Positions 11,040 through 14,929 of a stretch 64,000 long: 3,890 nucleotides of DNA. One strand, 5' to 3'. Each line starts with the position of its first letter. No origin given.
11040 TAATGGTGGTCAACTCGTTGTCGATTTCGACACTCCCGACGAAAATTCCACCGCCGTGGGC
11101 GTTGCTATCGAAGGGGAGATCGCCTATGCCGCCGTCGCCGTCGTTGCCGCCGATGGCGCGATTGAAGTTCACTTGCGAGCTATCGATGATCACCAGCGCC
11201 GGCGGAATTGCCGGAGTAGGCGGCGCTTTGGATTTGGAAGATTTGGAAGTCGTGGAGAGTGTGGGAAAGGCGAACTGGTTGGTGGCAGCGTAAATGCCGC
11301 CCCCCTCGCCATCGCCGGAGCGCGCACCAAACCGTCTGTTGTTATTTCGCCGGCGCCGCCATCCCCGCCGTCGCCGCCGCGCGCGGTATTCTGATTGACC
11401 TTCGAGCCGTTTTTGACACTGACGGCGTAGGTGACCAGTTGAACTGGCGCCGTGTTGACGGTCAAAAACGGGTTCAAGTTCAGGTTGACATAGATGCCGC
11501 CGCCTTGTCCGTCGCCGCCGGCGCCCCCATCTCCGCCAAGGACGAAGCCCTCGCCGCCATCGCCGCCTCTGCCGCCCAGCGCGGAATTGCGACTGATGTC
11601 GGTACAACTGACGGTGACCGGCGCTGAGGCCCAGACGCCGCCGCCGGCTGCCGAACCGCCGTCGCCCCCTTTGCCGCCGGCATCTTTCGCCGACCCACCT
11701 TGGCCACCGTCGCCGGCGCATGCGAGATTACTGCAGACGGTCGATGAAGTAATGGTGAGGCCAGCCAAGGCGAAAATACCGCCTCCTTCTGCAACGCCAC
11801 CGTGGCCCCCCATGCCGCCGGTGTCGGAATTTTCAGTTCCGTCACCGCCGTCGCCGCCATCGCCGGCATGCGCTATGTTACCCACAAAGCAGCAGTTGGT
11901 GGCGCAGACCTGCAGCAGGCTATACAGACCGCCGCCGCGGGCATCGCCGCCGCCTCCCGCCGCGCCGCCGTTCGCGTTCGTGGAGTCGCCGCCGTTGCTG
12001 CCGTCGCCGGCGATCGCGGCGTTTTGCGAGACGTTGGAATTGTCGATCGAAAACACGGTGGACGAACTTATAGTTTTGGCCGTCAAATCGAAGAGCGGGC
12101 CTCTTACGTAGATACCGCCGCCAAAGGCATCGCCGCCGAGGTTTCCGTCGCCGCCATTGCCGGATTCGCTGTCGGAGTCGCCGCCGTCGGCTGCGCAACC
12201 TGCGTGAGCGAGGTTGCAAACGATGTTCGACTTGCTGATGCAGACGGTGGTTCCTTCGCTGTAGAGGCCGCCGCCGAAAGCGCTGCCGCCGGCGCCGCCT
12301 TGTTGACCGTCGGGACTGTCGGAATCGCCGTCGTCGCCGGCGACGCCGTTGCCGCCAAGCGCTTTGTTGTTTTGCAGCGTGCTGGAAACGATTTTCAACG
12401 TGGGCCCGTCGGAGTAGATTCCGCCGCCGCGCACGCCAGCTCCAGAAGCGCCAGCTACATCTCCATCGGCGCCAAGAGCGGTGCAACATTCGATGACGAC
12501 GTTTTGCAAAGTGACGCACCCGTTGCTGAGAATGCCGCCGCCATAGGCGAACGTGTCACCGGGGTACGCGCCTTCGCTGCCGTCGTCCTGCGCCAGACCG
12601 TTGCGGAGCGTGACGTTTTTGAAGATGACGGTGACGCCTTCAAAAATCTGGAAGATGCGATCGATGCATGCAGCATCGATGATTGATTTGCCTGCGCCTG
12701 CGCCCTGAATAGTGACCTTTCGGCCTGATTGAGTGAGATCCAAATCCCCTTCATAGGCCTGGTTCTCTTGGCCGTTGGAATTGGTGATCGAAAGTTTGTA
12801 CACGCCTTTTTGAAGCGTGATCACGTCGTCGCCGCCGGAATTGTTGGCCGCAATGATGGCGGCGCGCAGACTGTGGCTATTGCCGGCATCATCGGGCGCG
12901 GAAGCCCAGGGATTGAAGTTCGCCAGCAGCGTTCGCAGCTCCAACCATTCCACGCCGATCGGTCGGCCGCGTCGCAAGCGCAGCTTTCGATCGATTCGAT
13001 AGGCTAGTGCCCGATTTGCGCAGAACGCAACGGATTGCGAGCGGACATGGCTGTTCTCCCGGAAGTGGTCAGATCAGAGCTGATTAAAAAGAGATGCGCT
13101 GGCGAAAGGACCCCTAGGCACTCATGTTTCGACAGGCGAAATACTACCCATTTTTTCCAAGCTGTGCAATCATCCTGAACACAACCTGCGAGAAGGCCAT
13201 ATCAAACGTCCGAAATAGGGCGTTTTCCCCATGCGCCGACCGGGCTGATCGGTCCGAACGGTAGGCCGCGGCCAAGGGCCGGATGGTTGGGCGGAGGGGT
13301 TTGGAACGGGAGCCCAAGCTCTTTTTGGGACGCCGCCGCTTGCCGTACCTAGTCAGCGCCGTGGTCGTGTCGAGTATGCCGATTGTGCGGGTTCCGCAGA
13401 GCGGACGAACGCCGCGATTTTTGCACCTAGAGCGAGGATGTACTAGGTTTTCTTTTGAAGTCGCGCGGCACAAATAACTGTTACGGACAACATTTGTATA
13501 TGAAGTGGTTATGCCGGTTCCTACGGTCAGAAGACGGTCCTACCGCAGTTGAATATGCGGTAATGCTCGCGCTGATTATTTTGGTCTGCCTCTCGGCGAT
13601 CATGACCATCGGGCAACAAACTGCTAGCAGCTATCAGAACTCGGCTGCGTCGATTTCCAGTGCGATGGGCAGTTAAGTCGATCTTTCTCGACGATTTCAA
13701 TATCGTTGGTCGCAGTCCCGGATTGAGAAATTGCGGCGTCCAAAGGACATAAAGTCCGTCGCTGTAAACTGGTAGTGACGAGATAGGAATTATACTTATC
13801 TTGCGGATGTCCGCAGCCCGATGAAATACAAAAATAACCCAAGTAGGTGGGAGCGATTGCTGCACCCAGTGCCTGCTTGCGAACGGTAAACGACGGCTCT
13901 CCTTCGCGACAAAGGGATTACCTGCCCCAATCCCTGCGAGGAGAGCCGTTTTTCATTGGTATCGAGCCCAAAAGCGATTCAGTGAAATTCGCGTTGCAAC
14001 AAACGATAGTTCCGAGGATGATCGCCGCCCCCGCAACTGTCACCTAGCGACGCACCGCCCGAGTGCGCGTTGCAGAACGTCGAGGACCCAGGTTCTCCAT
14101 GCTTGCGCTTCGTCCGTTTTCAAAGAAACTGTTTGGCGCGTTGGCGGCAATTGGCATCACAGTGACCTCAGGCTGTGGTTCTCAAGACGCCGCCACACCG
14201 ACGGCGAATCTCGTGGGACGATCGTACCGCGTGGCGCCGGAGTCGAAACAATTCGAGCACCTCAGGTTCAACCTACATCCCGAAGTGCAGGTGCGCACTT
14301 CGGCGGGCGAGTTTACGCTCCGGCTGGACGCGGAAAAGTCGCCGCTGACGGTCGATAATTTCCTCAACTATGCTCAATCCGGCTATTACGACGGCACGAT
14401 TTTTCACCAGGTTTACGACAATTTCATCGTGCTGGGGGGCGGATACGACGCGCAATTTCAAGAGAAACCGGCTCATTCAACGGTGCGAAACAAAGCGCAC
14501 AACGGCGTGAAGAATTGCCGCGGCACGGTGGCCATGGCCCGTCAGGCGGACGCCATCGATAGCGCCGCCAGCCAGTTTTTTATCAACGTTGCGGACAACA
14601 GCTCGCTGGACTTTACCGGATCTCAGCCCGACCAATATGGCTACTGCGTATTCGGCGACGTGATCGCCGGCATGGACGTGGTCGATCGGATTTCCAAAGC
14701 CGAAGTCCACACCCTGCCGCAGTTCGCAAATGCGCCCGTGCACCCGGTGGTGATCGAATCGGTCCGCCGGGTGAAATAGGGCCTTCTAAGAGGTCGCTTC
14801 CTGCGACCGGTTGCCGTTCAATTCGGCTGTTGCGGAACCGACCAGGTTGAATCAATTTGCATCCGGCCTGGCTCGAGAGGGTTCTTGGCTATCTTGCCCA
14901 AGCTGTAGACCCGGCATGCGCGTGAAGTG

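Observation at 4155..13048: Tandem pair of giant glycine-rich repeat proteins with a planctomycete-type leader but no recognisable anchor or secretion domain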

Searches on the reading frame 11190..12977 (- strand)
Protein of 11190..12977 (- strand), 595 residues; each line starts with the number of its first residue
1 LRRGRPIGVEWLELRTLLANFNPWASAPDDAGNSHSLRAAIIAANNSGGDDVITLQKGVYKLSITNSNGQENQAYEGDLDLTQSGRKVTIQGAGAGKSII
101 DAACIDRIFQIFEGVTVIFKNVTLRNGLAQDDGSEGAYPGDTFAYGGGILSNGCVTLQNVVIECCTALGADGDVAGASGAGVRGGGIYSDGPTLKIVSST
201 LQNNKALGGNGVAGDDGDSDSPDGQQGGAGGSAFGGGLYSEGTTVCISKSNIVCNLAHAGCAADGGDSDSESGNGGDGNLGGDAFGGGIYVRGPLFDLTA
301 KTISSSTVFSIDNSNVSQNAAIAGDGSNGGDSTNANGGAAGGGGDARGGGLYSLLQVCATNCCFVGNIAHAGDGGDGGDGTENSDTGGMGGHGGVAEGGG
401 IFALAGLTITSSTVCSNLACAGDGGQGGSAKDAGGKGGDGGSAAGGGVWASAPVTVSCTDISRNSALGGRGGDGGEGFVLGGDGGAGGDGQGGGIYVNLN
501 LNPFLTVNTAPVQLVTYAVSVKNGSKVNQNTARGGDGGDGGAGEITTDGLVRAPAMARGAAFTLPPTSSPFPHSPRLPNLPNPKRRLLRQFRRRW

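Call 6: search_protein_families(library=pfam, proteins=[window:11190-12977:-], max_evalue=1)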
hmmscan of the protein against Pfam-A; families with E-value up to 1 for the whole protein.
window:11190-12977:- (595 aa): 0 families

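Call 7: search_protein_families(library=ncbifam, proteins=[window:11190-12977:-], max_evalue=1)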
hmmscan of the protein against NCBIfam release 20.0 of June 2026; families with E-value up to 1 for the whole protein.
window:11190-12977:- (595 aa): 1 family
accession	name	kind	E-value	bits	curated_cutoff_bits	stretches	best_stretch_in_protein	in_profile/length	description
TIGR04183.1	Por_Secre_tail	domain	0.095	12.7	23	1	43-71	37-65/72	T9SS type A sorting domain-containing protein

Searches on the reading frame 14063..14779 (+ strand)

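Call 13: search_protein_families(library=pfam, proteins=[window:14063-14779:+], max_evalue=0.001)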
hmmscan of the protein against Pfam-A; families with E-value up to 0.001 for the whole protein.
window:14063-14779:+ (238 aa): 1 family
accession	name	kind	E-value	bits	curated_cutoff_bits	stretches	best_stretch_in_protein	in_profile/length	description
PF00160.26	Pro_isomerase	-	1.4e-40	139.5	21.7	1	75-235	2-158/159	Cyclophilin type peptidyl-prolyl cis-trans isomerase/CLD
